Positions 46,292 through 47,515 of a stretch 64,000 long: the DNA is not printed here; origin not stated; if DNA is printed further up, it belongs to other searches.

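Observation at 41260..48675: Php/PTER-centred gene cluster: Kbl - SDR - class-V aminotransferase - three tandem Php/PTER hydrolases - Kelch lipoprotein; five Php/PTER paralogs in 64 kb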

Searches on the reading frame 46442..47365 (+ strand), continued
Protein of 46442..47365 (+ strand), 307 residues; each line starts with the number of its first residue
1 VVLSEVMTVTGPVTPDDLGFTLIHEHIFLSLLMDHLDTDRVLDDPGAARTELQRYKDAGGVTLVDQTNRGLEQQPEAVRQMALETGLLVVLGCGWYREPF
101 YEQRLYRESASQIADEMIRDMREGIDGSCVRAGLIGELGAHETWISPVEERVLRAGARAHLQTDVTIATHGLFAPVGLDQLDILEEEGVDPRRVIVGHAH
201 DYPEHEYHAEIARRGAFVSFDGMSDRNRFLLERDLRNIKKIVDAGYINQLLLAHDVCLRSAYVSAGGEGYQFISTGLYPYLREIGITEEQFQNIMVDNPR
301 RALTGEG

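Call 15: find_encoding_contigs(protein=P0014, flank=8000, max_places=3)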
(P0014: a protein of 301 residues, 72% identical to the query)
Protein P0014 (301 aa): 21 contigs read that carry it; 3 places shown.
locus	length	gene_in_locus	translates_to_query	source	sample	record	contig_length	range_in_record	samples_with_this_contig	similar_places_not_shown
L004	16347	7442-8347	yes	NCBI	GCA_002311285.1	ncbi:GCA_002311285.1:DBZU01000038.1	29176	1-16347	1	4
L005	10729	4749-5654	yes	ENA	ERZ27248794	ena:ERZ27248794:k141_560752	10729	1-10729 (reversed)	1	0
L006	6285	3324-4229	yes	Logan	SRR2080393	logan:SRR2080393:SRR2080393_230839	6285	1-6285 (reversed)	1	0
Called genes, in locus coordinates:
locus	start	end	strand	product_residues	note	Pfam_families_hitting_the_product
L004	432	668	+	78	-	-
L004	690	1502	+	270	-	PF12705:PDDEXK_1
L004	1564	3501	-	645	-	PF00005:ABC_tran, PF02463:SMC_N (faint), PF03193:RsgA_GTPase (faint), PF13191:AAA_16 (faint), PF13555:AAA_29 (faint), PF12848:ABC_tran_Xtn, PF00005:ABC_tran, PF16326:ABC_tran_CTD (weak), +3 more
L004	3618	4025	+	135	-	-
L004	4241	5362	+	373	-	PF00266:Aminotran_5, PF01041:DegT_DnrJ_EryC1 (weak), PF01053:Cys_Met_Meta_PP (weak)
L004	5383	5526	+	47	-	-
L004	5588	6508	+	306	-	PF02126:PTE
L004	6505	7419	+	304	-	PF02126:PTE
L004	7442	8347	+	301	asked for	PF02126:PTE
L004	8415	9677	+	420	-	PF24681:Kelch_KLHDC2_KLHL20_DRC7, PF01344:Kelch_1 (weak), PF13415:Beta-prop_FBX42 (weak), PF13964:Beta-prop_Calicin, PF24681:Kelch_KLHDC2_KLHL20_DRC7, PF01344:Kelch_1, PF13415:Beta-prop_FBX42 (weak), PF01344:Kelch_1 (weak), +6 more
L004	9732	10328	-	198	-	PF14464:Prok-JAB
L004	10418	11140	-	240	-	PF13189:Cytidylate_kin2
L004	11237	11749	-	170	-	PF00156:Pribosyltran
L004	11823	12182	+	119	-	PF03992:ABM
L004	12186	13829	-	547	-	PF02776:TPP_enzyme_N, PF00205:TPP_enzyme_M, PF02775:TPP_enzyme_C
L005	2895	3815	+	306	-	PF02126:PTE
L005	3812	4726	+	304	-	PF02126:PTE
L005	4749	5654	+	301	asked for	PF02126:PTE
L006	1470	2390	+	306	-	PF02126:PTE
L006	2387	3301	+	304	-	PF02126:PTE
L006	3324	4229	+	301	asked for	PF02126:PTE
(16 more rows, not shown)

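Call 16: find_encoding_contigs(protein=P0022, flank=8000, max_places=2)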
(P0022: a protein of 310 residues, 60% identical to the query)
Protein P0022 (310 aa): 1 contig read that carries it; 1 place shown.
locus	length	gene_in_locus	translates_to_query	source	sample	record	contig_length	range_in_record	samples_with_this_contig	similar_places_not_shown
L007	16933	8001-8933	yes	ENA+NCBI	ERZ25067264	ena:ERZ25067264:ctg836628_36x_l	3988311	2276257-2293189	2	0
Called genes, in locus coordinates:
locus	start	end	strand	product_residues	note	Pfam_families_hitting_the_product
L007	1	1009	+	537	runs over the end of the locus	PF00501:AMP-binding, PF13193:AMP-binding_C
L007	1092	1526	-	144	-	PF13453:Zn_ribbon_TFIIB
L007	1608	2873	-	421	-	PF02812:ELFV_dehydrog_N, PF00208:ELFV_dehydrog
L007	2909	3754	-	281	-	PF13369:Transglut_core2, PF13371:TPR_9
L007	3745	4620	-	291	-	-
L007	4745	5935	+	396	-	PF00155:Aminotran_1_2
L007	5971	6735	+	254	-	PF00106:adh_short, PF08659:KR, PF13561:adh_short_C2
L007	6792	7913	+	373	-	PF00266:Aminotran_5, PF01041:DegT_DnrJ_EryC1 (weak), PF01053:Cys_Met_Meta_PP (weak)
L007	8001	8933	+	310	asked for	PF02126:PTE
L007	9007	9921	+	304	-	PF02126:PTE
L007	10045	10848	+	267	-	PF02126:PTE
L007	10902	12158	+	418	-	PF24681:Kelch_KLHDC2_KLHL20_DRC7, PF01344:Kelch_1 (weak), PF13418:Beta-prop_TYW4 (weak), PF13964:Beta-prop_Calicin, PF25210:Kelch_FKB95 (weak), PF24981:Beta-prop_ATRN-LZTR1 (weak), PF24681:Kelch_KLHDC2_KLHL20_DRC7, PF13418:Beta-prop_TYW4, +7 more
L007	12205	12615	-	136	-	PF14464:Prok-JAB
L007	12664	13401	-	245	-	PF13189:Cytidylate_kin2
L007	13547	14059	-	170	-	PF00156:Pribosyltran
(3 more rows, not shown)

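Call 17: find_encoding_contigs(protein=P0024, flank=8000, max_places=2)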
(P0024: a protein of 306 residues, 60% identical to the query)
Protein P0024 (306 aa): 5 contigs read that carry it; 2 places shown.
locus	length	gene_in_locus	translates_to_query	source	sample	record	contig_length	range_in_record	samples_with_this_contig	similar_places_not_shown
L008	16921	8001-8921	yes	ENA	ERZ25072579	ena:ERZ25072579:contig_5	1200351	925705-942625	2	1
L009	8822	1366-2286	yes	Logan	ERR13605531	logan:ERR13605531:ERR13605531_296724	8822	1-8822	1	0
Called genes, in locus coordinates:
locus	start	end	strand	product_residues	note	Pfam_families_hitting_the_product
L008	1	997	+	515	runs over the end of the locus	PF00501:AMP-binding, PF13193:AMP-binding_C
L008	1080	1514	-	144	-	PF13453:Zn_ribbon_TFIIB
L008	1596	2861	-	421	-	PF02812:ELFV_dehydrog_N, PF00208:ELFV_dehydrog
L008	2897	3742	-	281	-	PF13369:Transglut_core2, PF13371:TPR_9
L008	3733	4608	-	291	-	-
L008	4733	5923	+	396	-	PF00155:Aminotran_1_2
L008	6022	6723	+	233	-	PF00106:adh_short, PF08659:KR, PF13561:adh_short_C2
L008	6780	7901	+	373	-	PF00266:Aminotran_5, PF01041:DegT_DnrJ_EryC1 (weak), PF01053:Cys_Met_Meta_PP (weak)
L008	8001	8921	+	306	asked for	PF02126:PTE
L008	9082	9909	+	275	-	PF02126:PTE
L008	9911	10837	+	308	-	PF02126:PTE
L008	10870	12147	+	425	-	PF24681:Kelch_KLHDC2_KLHL20_DRC7, PF01344:Kelch_1 (weak), PF13418:Beta-prop_TYW4 (weak), PF25210:Kelch_FKB95 (weak), PF13964:Beta-prop_Calicin, PF24981:Beta-prop_ATRN-LZTR1 (weak), PF13418:Beta-prop_TYW4, PF24681:Kelch_KLHDC2_KLHL20_DRC7, +7 more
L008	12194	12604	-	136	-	PF14464:Prok-JAB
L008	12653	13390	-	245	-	PF13189:Cytidylate_kin2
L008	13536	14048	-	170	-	PF00156:Pribosyltran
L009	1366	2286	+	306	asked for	PF02126:PTE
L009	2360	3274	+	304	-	PF02126:PTE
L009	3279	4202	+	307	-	PF02126:PTE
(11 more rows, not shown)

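Call 18: find_encoding_contigs(protein=P0067, flank=8000, max_places=2)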
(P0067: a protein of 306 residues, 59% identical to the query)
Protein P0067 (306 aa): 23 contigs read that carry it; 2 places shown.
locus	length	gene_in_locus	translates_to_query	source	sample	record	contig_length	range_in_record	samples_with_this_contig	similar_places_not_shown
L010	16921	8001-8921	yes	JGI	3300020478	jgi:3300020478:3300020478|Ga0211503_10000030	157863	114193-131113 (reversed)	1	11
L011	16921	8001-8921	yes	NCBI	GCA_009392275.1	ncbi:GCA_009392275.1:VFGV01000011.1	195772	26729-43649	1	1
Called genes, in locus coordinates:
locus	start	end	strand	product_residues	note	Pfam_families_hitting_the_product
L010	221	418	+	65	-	PF04134:DCC1-like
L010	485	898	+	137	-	-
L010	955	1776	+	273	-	PF00106:adh_short, PF13561:adh_short_C2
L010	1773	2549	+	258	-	PF00106:adh_short, PF08659:KR, PF13561:adh_short_C2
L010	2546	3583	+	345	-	PF00291:PALP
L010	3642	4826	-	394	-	PF13964:Beta-prop_Calicin (weak), PF24981:Beta-prop_ATRN-LZTR1, PF13964:Beta-prop_Calicin, PF24681:Kelch_KLHDC2_KLHL20_DRC7, PF13415:Beta-prop_FBX42, PF13418:Beta-prop_TYW4, PF01344:Kelch_1 (weak), PF25210:Kelch_FKB95, +6 more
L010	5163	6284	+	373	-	PF00266:Aminotran_5, PF01053:Cys_Met_Meta_PP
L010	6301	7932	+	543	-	-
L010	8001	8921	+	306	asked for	PF02126:PTE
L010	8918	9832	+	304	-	PF02126:PTE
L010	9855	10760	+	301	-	PF02126:PTE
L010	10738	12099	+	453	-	PF24681:Kelch_KLHDC2_KLHL20_DRC7, PF24981:Beta-prop_ATRN-LZTR1 (weak), PF01344:Kelch_1 (weak), PF07250:Glyoxal_oxid_N (weak), PF13415:Beta-prop_FBX42, PF24981:Beta-prop_ATRN-LZTR1, PF13964:Beta-prop_Calicin, PF13418:Beta-prop_TYW4 (weak), +4 more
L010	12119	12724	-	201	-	PF01398:JAB (faint), PF14464:Prok-JAB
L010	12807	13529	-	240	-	PF13189:Cytidylate_kin2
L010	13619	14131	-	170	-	PF00156:Pribosyltran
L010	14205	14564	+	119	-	PF03992:ABM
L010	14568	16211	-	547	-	PF02776:TPP_enzyme_N, PF00205:TPP_enzyme_M, PF02775:TPP_enzyme_C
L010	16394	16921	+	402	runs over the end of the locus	-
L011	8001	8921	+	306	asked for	PF02126:PTE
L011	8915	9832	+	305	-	PF02126:PTE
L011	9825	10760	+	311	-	PF02126:PTE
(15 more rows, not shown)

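Call 19: find_encoding_contigs(protein=P0097, flank=8000, max_places=2)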
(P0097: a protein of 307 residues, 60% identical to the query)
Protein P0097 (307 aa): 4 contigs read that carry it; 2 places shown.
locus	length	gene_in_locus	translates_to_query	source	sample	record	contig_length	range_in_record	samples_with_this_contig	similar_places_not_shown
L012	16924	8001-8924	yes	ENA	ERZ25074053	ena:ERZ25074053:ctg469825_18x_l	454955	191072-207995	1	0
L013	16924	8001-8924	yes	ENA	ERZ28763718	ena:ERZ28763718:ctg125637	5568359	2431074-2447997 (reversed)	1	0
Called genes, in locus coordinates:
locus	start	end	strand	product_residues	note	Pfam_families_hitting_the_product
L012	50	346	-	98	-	-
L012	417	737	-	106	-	PF13561:adh_short_C2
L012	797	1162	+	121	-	PF02001:DUF134 (weak), PF13384:HTH_23, PF13518:HTH_28 (weak), PF13551:HTH_29, PF13565:HTH_32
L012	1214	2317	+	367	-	PF13384:HTH_23 (weak)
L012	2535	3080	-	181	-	PF00106:adh_short, PF08659:KR, PF13561:adh_short_C2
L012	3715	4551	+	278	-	PF00266:Aminotran_5, PF01041:DegT_DnrJ_EryC1 (weak)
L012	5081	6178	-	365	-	PF13701:DDE_Tnp_1_4, PF01609:DDE_Tnp_1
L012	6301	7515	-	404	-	PF00872:Transposase_mut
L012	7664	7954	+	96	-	-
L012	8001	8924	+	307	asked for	PF02126:PTE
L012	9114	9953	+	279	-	PF13354:Beta-lactamase2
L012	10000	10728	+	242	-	PF13701:DDE_Tnp_1_4, PF01609:DDE_Tnp_1 (weak)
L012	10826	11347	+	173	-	PF13701:DDE_Tnp_1_4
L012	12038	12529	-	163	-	PF13701:DDE_Tnp_1_4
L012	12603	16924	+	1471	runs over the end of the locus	PF03793:PASTA, PF02494:HYR (weak)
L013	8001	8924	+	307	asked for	PF02126:PTE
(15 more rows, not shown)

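Call 27: search_protein_families(library=pfam, proteins=[L010:6301-7932:+, L010:2546-3583:+], max_evalue=0.0001)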
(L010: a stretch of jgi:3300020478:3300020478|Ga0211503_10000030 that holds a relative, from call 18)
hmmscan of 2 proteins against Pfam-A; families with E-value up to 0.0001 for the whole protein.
L010:6301-7932:+ (543 aa): 1 family
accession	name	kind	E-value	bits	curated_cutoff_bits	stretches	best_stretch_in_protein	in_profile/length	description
PF13231.12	PMT_2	-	3.3e-06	27.8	26.1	1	103-245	21-159/160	Dolichyl-phosphate-mannose-protein mannosyltransferase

L010:2546-3583:+ (345 aa): 1 family
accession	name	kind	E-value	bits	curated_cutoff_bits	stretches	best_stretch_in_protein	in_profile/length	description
PF00291.31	PALP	-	1.3e-25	90.8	35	1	25-330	4-295/295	Pyridoxal-phosphate dependent enzyme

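Call 30: find_related_loci(query=A3, collection=genome_contigs, flank=10000)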
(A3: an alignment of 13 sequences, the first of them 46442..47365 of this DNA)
Query A3 (307 aa) in genome_contigs; peptide patterns used: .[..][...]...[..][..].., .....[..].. (x = any residue, [..] = any of these).
296 stretches matched a pattern; 268 encode a relative of the query (tblastn E <= 1e-3); the best 80 are kept; 80 distinct loci.
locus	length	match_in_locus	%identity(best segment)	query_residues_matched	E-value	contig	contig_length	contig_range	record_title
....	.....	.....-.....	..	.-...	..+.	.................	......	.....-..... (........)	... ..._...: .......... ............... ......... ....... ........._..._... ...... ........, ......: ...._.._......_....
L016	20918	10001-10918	90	1-306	0e+0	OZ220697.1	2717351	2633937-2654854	MAG: Dehalococcoidia bacterium isolate 552d0281-56ae-4b1c-9010-7409b7828556 genome assembly, chromosome: 1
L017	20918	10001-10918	90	1-306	0e+0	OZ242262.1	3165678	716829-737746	MAG: Dehalococcoidia bacterium isolate ad06fa00-f9d4-4df5-aac3-c9777a52e3f0 genome assembly, chromosome: 1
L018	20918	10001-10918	90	1-306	7e-178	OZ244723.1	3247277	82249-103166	MAG: Dehalococcoidia bacterium isolate 760011ba-b86d-4164-aa55-395d04384f54 genome assembly, chromosome: 1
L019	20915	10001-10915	80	2-306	2e-169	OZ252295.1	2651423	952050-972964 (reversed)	MAG: Dehalococcoidia bacterium isolate bb6609b8-c10d-4c51-b0bf-6d14bd0032a3 genome assembly, chromosome: 1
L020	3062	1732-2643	79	3-306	7e-177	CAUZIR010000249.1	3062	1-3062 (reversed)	MAG: Dehalococcoidia bacterium isolate CB21_323.7 genome assembly, contig: Ga0302123_10030855, whole genome shotgun sequ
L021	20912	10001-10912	79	3-306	3e-166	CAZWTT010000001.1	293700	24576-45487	MAG TPA_asm: uncultured Dehalococcoidia bacterium isolate SRP308112_co1_417 genome assembly, contig: NODE_1_length_29370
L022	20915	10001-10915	81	1-305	1e-165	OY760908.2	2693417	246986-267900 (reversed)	MAG: Dehalococcoidia bacterium isolate 99511b8e-fdeb-40b8-a9fc-769d5cc020c2 genome assembly, chromosome: 1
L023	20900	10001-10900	73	6-305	2e-153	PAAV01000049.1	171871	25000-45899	MAG: Chloroflexota bacterium isolate NAT137 MHASMcontig_1463807, whole genome shotgun sequence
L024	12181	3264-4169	72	4-305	1e-152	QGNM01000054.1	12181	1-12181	MAG: Chloroflexi bacterium isolate SAR202-II-3 Ga0133547_10035283, whole genome shotgun sequence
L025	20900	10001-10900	72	6-305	6e-153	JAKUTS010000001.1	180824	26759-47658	MAG: SAR202 cluster bacterium isolate ALOHA_A2.5_113 A2.5-SAR202-13_1, whole genome shotgun sequence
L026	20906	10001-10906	71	4-305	1e-148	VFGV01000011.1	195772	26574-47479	MAG: SAR202 cluster bacterium isolate OSU_TB35 TB35_011, whole genome shotgun sequence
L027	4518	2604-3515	60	3-306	3e-123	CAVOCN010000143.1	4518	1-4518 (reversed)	MAG: Dehalococcoidia bacterium isolate CBN3_323.20 genome assembly, contig: Ga0302135_10013623, whole genome shotgun seq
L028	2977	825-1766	59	2-306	2e-121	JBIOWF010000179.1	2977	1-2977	MAG: Microtetraspora sp. isolate MAG089 k127_2962599, whole genome shotgun sequence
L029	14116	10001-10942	60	2-306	9e-117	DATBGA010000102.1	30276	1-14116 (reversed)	MAG TPA_asm: Candidatus Methylomirabilota bacterium isolate SMAG_U3825 k141_2178388, whole genome shotgun sequence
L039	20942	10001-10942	58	2-306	2e-113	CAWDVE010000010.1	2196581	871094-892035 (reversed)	MAG: uncultured Candidatus Rokubacteria bacterium isolate MFD05674.bin.2.168 genome assembly, contig: contig_27548, whol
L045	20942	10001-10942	58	2-306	4e-113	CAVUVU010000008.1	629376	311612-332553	MAG: uncultured Candidatus Rokubacteria bacterium isolate MFD05567.bin.2.187 genome assembly, contig: contig_53474, whol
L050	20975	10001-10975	54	2-307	6e-112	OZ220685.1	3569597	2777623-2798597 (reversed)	MAG: Dehalococcoidia bacterium isolate 2a27cef4-6af2-4f96-82a3-29fad4755a7e genome assembly, chromosome: 1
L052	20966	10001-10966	56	4-306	2e-111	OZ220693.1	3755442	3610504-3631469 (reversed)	MAG: Dehalococcoidia bacterium isolate bb874fd2-ee0c-4288-94b4-44cbacb43f92 genome assembly, chromosome: 1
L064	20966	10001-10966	55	4-306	1e-108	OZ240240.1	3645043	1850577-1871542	MAG: Dehalococcoidia bacterium isolate 9fa25b9b-25de-44f7-936b-2c4815794ad0 genome assembly, chromosome: 1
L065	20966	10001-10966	52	4-306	3e-108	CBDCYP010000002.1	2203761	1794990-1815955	MAG: Dehalococcoidia bacterium isolate 06e8d7b6-4dd8-4511-a8b9-2df4b96a342a genome assembly, contig: contig_2, whole gen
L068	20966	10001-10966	52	4-306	6e-107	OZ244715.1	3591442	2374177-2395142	MAG: Dehalococcoidia bacterium isolate 2a03d168-6b0a-4ce5-99cd-548ba5eaeb18 genome assembly, chromosome: 1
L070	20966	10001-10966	54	4-306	9e-107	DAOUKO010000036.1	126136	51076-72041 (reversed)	MAG TPA_asm: Dehalococcoidia bacterium isolate S7_336 k113_975570, whole genome shotgun sequence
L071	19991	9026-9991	53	4-306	4e-106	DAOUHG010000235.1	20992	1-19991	MAG TPA_asm: Dehalococcoidia bacterium isolate S1_7 k129_208327, whole genome shotgun sequence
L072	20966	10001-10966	53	4-306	4e-106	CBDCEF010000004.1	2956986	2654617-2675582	MAG: Dehalococcoidia bacterium isolate c259e03a-9b86-4cdb-a37a-9c02718a3515 genome assembly, contig: contig_4, whole gen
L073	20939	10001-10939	56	3-306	6e-109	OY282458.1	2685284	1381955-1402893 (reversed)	MAG: uncultured Dehalococcoidia bacterium genome assembly, chromosome: 1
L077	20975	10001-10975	51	1-306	2e-103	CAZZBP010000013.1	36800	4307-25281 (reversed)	MAG TPA_asm: uncultured Dehalococcoidia bacterium isolate SRP092796_co3_881 genome assembly, contig: NODE_1522_length_36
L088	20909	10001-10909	50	4-305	2e-97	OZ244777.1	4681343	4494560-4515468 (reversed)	MAG: Rhodobacterales bacterium isolate 6e308b35-f33b-4e74-a489-fa43ae000682 genome assembly, chromosome: 1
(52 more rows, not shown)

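Call 34: search_protein_families(library=pfam, proteins=[L064:3608-5797:+, L064:5963-6937:+, L064:6970-7860:+, L064:7864-8880:+, L064:8939-9973:+, L064:9995-10972:+, L064:10990-11763:+, L064:11820-13805:+, L064:13565-14983:+, L064:14461-16032:+], max_evalue=0.00001)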
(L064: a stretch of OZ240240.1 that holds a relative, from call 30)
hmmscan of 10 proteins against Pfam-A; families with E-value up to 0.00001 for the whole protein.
L064:3608-5797:+ (729 aa): 1 family
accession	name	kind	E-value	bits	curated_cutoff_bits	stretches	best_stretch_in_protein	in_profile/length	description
PF00496.27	SBP_bac_5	-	7e-76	256.2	32.4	1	252-628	1-364/368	Bacterial extracellular solute-binding proteins, family 5 Middle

L064:5963-6937:+ (324 aa): 2 families
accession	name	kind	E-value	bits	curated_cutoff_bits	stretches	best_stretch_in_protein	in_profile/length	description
PF00528.27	BPD_transp_1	-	1.1e-37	130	26.4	1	115-320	1-183/184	Binding-protein-dependent transport system inner membrane component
PF19300.4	BPD_transp_1_N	-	3.1e-09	37.5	23.8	1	4-104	4-114/114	Binding-prot-dependent transport system membrane comp, N-term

L064:6970-7860:+ (296 aa): 2 families
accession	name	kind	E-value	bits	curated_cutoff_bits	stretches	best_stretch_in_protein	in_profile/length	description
PF00528.27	BPD_transp_1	-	3.2e-35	122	26.4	1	109-294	1-183/184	Binding-protein-dependent transport system inner membrane component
PF12911.12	OppC_N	-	1.1e-10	41.6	23.9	1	21-68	6-53/53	N-terminal TM domain of oligopeptide transport permease C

L064:7864-8880:+ (338 aa): 2 families
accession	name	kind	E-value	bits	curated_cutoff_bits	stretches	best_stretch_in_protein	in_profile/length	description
PF00107.32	ADH_zinc_N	-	2.9e-25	89.2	31.8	1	155-269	3-116/129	Zinc-binding dehydrogenase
PF08240.17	ADH_N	-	4.5e-09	36.9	23.5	1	26-115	2-104/104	Alcohol dehydrogenase GroES-like domain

L064:8939-9973:+ (344 aa): 2 families
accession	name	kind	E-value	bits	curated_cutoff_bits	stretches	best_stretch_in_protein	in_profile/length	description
PF01408.29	GFO_IDH_MocA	-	4.6e-16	60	24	1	6-142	2-119/120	Oxidoreductase family, NAD-binding Rossmann fold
PF22725.1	GFO_IDH_MocA_C3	-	2.7e-09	37.5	27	0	174-249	43-123/124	GFO/IDH/MocA C-terminal domain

L064:9995-10972:+ (325 aa): 1 family
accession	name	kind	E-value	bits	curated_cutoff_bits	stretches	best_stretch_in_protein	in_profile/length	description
PF02126.24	PTE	-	1.5e-55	189.2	22.4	1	14-321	3-297/298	Phosphotriesterase family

L064:10990-11763:+ (257 aa): 3 families
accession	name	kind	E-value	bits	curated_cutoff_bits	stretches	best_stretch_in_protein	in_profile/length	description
PF13561.12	adh_short_C2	-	1.8e-64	218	27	1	17-248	6-236/236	Enoyl-(Acyl carrier protein) reductase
PF00106.31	adh_short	-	1.8e-55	187.9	26.6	1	8-200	1-192/195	short chain dehydrogenase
PF08659.16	KR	-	5.5e-18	66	22.6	1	10-170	3-162/180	KR domain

L064:11820-13805:+ (661 aa): 4 families
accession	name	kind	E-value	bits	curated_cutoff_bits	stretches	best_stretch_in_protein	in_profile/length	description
PF01179.26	Cu_amine_oxid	-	2.5e-166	554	27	1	234-636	2-407/407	Copper amine oxidase, enzyme domain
PF02728.21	Cu_amine_oxidN3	-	1.5e-15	57.8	22.6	1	109-208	1-96/100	Copper amine oxidase, N3 domain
PF21994.1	AGAO-like_N2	-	2.1e-15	57.1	27.4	1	27-100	3-75/76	AGAO-like N2 domain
PF02727.21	Cu_amine_oxidN2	-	3e-10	40.7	21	1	19-103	1-86/87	Copper amine oxidase, N2 domain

L064:13565-14983:+ (472 aa): 1 family
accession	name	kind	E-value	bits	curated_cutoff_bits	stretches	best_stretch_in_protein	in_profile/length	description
PF00266.25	Aminotran_5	-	1.8e-42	146.1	21.5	1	108-451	2-362/371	Aminotransferase class-V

L064:14461-16032:+ (523 aa): 1 family
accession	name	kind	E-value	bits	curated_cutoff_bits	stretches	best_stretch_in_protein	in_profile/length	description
PF24827.1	AstE_AspA_cat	-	6.8e-25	88.2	25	1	238-423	1-191/192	Succinylglutamate desuccinylase/Aspartoacylase catalytic domain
